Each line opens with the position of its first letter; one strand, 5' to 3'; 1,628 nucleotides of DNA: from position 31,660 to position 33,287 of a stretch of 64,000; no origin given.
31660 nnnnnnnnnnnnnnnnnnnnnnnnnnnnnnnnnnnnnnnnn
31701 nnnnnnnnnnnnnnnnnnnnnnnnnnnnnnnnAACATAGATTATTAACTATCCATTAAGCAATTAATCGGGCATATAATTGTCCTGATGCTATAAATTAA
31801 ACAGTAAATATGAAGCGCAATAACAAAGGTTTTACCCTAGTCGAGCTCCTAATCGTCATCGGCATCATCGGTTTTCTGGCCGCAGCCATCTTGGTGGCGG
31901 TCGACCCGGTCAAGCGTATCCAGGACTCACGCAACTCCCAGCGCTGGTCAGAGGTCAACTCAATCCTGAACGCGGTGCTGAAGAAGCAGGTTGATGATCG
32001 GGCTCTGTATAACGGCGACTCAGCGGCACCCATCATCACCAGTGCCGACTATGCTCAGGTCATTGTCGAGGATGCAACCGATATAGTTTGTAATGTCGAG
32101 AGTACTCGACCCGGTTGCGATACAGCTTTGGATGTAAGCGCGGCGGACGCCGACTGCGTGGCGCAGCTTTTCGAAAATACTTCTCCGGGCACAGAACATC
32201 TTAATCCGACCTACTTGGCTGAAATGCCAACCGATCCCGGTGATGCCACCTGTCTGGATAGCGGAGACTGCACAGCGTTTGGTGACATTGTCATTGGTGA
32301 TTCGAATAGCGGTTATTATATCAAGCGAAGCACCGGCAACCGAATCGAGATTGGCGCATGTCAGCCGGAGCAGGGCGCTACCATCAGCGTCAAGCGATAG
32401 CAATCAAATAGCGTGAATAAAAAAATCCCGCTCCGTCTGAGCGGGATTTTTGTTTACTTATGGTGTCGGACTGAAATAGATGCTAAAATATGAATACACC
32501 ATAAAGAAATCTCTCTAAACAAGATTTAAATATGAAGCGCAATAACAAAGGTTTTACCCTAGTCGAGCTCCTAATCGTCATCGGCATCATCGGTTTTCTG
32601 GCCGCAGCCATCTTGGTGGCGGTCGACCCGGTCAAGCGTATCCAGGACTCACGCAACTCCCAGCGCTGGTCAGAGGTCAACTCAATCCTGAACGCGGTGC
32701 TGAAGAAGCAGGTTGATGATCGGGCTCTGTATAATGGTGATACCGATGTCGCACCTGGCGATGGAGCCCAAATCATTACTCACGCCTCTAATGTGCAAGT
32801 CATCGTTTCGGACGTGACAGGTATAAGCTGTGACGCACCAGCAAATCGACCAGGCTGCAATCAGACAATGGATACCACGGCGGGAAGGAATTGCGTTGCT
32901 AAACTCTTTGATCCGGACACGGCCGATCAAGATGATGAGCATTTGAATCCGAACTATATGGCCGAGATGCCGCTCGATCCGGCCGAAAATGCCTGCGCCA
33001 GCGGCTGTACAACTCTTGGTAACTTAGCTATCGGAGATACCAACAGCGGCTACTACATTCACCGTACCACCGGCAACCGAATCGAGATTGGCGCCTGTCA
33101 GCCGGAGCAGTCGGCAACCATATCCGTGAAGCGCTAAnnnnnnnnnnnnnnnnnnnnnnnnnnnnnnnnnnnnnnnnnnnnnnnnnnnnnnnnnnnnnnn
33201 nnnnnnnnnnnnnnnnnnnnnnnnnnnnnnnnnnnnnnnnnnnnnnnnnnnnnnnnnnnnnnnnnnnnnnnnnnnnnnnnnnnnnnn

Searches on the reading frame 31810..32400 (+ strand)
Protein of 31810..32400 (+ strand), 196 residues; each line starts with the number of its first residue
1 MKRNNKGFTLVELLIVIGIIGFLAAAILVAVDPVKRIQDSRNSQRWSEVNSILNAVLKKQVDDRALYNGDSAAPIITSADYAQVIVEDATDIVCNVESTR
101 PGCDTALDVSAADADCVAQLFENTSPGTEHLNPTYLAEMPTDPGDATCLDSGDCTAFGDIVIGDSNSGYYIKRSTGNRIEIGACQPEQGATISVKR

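Call 15: search_protein_families(library=pfam, proteins=[window:31810-32400:+], max_evalue=0.001)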
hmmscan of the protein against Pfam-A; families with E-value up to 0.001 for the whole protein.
window:31810-32400:+ (196 aa): 1 family
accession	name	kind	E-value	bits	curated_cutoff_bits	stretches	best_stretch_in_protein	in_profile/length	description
PF07963.17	N_methyl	-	4e-09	36.1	21.2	1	2-28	1-27/27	Prokaryotic N-terminal methylation motif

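Call 34: search_protein_families(library=ncbifam, proteins=[window:31810-32400:+], max_evalue=0.01)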
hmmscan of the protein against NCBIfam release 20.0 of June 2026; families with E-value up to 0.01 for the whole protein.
window:31810-32400:+ (196 aa): 8 families
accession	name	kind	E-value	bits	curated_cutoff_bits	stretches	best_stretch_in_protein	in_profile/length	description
NF041013.1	T4P_ComGE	equivalog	7.9e-07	29.1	49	1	3-70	1-65/83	competence type IV pilus minor pilin ComGE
TIGR02532.1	IV_pilin_GFxxxE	domain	1.8e-06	27.5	16.3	1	6-28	2-24/24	prepilin-type N-terminal cleavage/methylation domain-containing protein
TIGR01708.2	typeII_sec_gspH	equivalog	9.8e-06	25.7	80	1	6-32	2-28/169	type II secretion system minor pseudopilin GspH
TIGR01710.1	typeII_sec_gspG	equivalog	1.2e-05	25.4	88.85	1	6-63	1-56/134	type II secretion system major pseudopilin GspG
NF041775.1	typeIV_PilA_Myxo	equivalog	6.2e-05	23.1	400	1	4-28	9-33/214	type IV pilin protein PilA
NF007862.0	PRK10574.1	equivalog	0.00088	19.4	138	1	4-27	3-26/145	prepilin peptidase-dependent pilin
NF040999.1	pilin_ComGC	equivalog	0.002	18.3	75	1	6-31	2-24/84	competence type IV pilus major pilin ComGC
NF007800.0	PRK10506.1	equivalog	0.0021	17.9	158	1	3-99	6-96/163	prepilin peptidase-dependent protein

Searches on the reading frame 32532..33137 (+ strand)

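Call 15: search_protein_families(library=pfam, proteins=[window:32532-33137:+], max_evalue=0.001)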
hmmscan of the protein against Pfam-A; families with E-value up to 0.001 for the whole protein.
window:32532-33137:+ (201 aa): 1 family
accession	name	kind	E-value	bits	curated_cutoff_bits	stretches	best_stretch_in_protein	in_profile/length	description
PF07963.17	N_methyl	-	4.2e-09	36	21.2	1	2-28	1-27/27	Prokaryotic N-terminal methylation motif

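Call 34: search_protein_families(library=ncbifam, proteins=[window:32532-33137:+], max_evalue=0.01)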
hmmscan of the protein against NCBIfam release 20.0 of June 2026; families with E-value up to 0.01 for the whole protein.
window:32532-33137:+ (201 aa): 7 families
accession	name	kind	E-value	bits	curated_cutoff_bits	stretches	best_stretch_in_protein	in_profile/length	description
NF041013.1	T4P_ComGE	equivalog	7.1e-07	29.2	49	1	3-69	1-65/83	competence type IV pilus minor pilin ComGE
TIGR02532.1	IV_pilin_GFxxxE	domain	1.9e-06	27.5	16.3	1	6-28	2-24/24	prepilin-type N-terminal cleavage/methylation domain-containing protein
TIGR01710.1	typeII_sec_gspG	equivalog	4.1e-06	26.9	88.85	1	6-64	1-57/134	type II secretion system major pseudopilin GspG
TIGR01708.2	typeII_sec_gspH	equivalog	1.1e-05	25.5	80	1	6-32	2-28/169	type II secretion system minor pseudopilin GspH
NF041775.1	typeIV_PilA_Myxo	equivalog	3.3e-05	24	400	1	4-28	9-33/214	type IV pilin protein PilA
NF007862.0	PRK10574.1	equivalog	0.00084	19.5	138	1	4-27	3-26/145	prepilin peptidase-dependent pilin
NF040999.1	pilin_ComGC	equivalog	0.0021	18.2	75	1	6-31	2-24/84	competence type IV pilus major pilin ComGC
